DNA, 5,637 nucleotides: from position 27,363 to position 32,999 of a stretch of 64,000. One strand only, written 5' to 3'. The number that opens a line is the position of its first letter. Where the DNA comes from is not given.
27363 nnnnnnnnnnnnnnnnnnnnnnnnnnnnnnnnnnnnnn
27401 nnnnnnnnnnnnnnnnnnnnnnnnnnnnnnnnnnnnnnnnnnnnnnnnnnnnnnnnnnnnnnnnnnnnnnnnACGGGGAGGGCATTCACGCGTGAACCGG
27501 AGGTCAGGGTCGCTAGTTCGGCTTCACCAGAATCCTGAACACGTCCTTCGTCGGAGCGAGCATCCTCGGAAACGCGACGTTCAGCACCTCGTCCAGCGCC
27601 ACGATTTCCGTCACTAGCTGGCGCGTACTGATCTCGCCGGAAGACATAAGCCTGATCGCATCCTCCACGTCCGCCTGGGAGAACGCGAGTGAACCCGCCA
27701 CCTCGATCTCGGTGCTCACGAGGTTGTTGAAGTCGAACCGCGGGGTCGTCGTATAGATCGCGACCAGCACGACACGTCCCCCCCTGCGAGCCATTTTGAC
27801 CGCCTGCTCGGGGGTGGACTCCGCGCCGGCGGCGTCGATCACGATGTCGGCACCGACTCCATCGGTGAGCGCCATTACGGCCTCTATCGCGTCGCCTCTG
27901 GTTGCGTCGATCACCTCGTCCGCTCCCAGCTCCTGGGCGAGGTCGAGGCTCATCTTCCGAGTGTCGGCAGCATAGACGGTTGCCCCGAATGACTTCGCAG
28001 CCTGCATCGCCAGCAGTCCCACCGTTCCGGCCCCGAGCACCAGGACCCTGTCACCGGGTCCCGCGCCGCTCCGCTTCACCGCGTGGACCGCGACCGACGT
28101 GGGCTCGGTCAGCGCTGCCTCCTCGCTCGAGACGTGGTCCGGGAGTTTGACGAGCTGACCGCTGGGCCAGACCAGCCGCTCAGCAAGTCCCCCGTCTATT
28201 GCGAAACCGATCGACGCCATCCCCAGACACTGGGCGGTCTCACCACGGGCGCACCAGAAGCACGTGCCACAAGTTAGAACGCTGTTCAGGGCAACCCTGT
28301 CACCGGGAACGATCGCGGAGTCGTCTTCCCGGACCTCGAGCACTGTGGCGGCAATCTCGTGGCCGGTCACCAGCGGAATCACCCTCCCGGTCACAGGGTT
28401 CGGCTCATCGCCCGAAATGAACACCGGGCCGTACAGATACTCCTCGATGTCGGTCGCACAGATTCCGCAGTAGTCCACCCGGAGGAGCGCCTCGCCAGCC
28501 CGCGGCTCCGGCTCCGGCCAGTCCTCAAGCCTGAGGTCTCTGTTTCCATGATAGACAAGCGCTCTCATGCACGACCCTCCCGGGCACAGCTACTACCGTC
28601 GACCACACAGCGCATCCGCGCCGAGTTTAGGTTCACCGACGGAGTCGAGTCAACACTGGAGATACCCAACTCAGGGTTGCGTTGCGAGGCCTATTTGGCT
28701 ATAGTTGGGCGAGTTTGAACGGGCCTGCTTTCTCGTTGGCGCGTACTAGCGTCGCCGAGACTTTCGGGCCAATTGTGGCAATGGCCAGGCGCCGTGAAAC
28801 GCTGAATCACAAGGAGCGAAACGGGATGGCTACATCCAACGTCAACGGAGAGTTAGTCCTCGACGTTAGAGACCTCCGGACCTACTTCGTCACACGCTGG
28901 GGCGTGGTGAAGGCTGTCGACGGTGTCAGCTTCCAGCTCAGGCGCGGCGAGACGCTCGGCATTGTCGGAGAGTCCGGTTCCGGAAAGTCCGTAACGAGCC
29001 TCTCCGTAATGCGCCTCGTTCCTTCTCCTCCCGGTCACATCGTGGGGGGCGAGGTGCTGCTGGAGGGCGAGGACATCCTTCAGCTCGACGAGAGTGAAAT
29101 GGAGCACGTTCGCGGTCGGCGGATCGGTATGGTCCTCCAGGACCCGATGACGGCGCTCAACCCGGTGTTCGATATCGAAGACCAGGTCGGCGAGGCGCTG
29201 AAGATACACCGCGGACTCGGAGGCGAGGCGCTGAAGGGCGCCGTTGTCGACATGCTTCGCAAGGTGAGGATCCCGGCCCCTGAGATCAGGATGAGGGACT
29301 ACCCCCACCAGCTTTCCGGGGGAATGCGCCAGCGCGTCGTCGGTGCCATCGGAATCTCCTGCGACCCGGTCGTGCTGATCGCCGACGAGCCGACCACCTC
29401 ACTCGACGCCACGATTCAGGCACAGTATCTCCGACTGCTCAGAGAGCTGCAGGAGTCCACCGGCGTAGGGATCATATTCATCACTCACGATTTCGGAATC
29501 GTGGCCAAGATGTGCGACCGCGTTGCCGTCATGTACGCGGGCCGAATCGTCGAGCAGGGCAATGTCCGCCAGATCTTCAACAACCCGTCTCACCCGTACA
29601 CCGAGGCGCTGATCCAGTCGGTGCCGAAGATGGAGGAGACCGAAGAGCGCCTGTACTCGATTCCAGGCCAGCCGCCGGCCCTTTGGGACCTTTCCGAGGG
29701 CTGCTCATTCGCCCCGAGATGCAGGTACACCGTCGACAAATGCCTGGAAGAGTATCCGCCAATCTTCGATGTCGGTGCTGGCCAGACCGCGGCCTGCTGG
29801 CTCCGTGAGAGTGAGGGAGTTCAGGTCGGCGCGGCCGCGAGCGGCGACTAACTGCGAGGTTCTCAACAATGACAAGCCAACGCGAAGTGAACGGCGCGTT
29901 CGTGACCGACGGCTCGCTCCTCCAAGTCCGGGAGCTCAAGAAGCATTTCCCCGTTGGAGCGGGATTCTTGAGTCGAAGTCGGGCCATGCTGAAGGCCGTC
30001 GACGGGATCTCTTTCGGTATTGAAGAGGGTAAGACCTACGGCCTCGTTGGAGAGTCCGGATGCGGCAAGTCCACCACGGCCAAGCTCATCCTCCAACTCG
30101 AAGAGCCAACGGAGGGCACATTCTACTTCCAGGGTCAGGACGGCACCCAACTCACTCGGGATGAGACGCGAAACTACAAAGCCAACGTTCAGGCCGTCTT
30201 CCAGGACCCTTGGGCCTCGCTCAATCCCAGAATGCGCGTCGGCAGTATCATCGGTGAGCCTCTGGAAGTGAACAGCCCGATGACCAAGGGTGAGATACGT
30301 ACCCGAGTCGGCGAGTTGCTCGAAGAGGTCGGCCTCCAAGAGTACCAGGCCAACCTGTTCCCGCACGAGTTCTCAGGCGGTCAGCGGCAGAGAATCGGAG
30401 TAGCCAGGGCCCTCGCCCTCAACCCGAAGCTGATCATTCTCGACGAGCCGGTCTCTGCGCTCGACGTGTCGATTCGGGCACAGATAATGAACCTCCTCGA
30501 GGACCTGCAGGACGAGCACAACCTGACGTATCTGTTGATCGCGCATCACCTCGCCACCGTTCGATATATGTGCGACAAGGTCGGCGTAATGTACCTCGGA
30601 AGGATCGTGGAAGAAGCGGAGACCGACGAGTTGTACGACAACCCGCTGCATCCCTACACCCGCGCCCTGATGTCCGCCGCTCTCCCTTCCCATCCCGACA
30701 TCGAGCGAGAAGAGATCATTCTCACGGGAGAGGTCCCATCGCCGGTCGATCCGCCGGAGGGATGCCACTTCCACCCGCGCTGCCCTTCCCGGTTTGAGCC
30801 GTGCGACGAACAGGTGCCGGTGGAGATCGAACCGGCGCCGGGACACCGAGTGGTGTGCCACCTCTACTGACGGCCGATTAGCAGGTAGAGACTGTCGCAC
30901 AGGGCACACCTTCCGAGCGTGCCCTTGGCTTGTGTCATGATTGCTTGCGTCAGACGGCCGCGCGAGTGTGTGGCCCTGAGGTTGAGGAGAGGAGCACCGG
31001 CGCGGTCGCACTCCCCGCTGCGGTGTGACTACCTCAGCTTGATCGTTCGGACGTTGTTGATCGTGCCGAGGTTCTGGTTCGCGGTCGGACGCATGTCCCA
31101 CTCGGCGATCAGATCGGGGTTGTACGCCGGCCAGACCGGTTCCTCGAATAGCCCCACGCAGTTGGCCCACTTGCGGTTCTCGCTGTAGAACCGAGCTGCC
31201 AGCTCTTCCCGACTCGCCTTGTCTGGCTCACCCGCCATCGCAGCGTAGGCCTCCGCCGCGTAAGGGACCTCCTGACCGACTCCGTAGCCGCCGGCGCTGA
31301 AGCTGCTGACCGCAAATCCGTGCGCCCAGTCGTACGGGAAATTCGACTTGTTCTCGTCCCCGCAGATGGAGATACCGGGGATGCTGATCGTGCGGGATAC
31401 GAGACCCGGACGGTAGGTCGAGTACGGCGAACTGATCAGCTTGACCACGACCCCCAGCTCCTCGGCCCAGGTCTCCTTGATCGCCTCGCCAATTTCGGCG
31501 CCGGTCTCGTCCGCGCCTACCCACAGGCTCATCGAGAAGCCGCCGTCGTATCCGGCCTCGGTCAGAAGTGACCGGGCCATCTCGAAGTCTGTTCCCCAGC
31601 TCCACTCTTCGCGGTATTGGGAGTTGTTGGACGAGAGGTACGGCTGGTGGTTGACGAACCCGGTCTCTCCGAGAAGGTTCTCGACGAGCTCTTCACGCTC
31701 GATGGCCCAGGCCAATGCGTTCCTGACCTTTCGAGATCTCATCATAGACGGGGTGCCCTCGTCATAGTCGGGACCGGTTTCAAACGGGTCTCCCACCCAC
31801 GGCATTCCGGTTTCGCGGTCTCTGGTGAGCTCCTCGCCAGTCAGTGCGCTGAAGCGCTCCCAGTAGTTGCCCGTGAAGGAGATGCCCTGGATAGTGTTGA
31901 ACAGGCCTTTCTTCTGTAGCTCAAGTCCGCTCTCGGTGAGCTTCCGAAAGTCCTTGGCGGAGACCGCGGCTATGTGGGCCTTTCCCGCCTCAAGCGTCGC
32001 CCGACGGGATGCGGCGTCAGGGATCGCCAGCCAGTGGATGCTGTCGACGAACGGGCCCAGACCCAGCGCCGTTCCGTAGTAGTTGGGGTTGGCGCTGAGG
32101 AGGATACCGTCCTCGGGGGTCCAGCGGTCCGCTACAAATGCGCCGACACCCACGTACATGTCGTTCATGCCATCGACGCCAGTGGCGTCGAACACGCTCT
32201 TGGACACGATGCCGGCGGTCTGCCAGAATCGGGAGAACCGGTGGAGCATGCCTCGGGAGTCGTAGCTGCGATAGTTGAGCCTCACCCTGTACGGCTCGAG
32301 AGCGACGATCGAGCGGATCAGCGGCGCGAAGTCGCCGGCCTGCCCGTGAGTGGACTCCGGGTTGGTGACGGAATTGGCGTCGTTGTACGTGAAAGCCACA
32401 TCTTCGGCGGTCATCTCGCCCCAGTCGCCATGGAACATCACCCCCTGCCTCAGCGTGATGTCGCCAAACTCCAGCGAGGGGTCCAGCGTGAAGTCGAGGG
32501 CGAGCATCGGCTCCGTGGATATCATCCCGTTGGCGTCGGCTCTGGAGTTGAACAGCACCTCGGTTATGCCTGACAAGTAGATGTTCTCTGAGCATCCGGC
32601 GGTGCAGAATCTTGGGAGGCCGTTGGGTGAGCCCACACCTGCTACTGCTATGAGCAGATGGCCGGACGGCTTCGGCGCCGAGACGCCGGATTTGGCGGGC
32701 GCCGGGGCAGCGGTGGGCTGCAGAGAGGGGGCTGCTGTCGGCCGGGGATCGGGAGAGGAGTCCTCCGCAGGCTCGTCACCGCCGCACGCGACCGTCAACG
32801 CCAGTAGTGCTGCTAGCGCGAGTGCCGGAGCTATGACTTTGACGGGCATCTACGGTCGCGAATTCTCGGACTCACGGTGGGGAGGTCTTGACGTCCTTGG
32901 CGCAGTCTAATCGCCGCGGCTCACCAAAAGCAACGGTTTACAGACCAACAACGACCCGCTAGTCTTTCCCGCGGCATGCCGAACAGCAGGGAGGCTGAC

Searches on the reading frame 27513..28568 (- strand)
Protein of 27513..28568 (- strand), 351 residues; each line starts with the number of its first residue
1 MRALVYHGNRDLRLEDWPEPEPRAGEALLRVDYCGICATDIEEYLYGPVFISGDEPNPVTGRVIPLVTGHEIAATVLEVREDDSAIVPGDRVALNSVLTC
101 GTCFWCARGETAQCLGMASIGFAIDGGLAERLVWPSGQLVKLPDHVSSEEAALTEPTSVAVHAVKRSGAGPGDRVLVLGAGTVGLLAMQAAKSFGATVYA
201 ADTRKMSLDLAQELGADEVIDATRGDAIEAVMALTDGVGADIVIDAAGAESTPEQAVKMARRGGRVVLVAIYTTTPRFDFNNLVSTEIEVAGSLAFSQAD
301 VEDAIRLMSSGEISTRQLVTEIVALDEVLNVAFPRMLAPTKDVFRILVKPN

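Call 53: search_protein_families(library=pfam, proteins=[window:27513-28568:-], max_evalue=0.00001)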
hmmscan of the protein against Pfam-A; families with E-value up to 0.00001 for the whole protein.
window:27513-28568:- (351 aa): 5 families
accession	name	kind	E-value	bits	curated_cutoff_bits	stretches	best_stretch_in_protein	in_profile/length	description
PF00107.32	ADH_zinc_N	-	5e-32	111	31.8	1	183-309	2-128/129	Zinc-binding dehydrogenase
PF08240.17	ADH_N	-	1.9e-21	76.7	23.5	1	24-144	2-104/104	Alcohol dehydrogenase GroES-like domain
PF16912.11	Glu_dehyd_C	-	1.8e-11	44.3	34.9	1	151-329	4-195/211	Glucose dehydrogenase C-terminus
PF13602.12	ADH_zinc_N_2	-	1.4e-07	32.9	27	1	214-315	1-105/134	Zinc-binding dehydrogenase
PF01262.27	AlaDh_PNT_C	-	3.1e-07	30.5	23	1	174-247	30-106/214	Alanine dehydrogenase/PNT, C-terminal domain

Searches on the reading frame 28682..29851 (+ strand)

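Call 53: search_protein_families(library=pfam, proteins=[window:28682-29851:+], max_evalue=0.00001)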
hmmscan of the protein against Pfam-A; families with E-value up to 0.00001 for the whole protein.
window:28682-29851:+ (389 aa): 2 families
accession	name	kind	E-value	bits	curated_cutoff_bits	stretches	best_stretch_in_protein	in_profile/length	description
PF08352.17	oligo_HPY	-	6.3e-23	81.4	27.1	1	290-354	1-65/65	Oligopeptide/dipeptide transporter, C-terminal region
PF00005.33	ABC_tran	-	4.7e-22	79.5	25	1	80-239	2-137/137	ABC transporter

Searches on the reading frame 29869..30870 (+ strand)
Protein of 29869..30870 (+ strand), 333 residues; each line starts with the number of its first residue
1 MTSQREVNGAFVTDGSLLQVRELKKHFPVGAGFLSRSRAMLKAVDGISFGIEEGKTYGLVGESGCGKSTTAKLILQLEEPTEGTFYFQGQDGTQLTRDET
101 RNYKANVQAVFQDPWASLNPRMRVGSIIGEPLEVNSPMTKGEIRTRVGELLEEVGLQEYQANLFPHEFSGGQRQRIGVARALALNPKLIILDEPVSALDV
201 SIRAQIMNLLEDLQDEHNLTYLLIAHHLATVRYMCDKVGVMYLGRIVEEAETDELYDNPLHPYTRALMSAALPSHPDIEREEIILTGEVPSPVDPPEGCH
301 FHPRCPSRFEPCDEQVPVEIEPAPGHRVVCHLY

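Call 54: search_protein_families(library=pfam, proteins=[window:29869-30870:+], max_evalue=0.00001)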
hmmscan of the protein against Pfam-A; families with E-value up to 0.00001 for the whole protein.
window:29869-30870:+ (333 aa): 2 families
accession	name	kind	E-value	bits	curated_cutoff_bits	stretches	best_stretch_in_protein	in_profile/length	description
PF00005.33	ABC_tran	-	1.1e-33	117.2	25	1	45-195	2-136/137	ABC transporter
PF08352.17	oligo_HPY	-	2.2e-17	63.6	27.1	1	247-312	1-65/65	Oligopeptide/dipeptide transporter, C-terminal region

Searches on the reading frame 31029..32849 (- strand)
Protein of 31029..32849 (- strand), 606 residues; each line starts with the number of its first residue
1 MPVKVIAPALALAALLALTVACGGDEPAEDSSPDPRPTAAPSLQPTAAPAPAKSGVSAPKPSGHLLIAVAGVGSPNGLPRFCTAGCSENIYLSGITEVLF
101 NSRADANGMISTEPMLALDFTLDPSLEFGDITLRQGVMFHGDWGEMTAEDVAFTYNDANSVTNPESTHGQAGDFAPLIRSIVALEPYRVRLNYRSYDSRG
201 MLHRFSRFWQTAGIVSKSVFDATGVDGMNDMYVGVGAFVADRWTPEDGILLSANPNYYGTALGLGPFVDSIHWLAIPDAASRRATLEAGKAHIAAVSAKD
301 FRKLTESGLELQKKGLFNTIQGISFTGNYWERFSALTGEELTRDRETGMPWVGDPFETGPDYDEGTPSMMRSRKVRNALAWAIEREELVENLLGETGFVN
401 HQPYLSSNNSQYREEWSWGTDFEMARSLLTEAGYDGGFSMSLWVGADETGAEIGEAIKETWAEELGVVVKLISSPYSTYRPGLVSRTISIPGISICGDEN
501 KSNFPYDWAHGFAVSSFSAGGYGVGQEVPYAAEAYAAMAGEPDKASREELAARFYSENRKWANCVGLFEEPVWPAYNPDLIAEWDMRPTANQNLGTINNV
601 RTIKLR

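Call 54: search_protein_families(library=pfam, proteins=[window:31029-32849:-], max_evalue=0.00001)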
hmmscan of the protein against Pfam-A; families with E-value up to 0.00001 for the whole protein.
window:31029-32849:- (606 aa): 1 family
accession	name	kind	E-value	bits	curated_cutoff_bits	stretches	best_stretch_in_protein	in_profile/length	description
PF00496.27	SBP_bac_5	-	8.4e-39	134.2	32.4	1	114-480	4-331/368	Bacterial extracellular solute-binding proteins, family 5 Middle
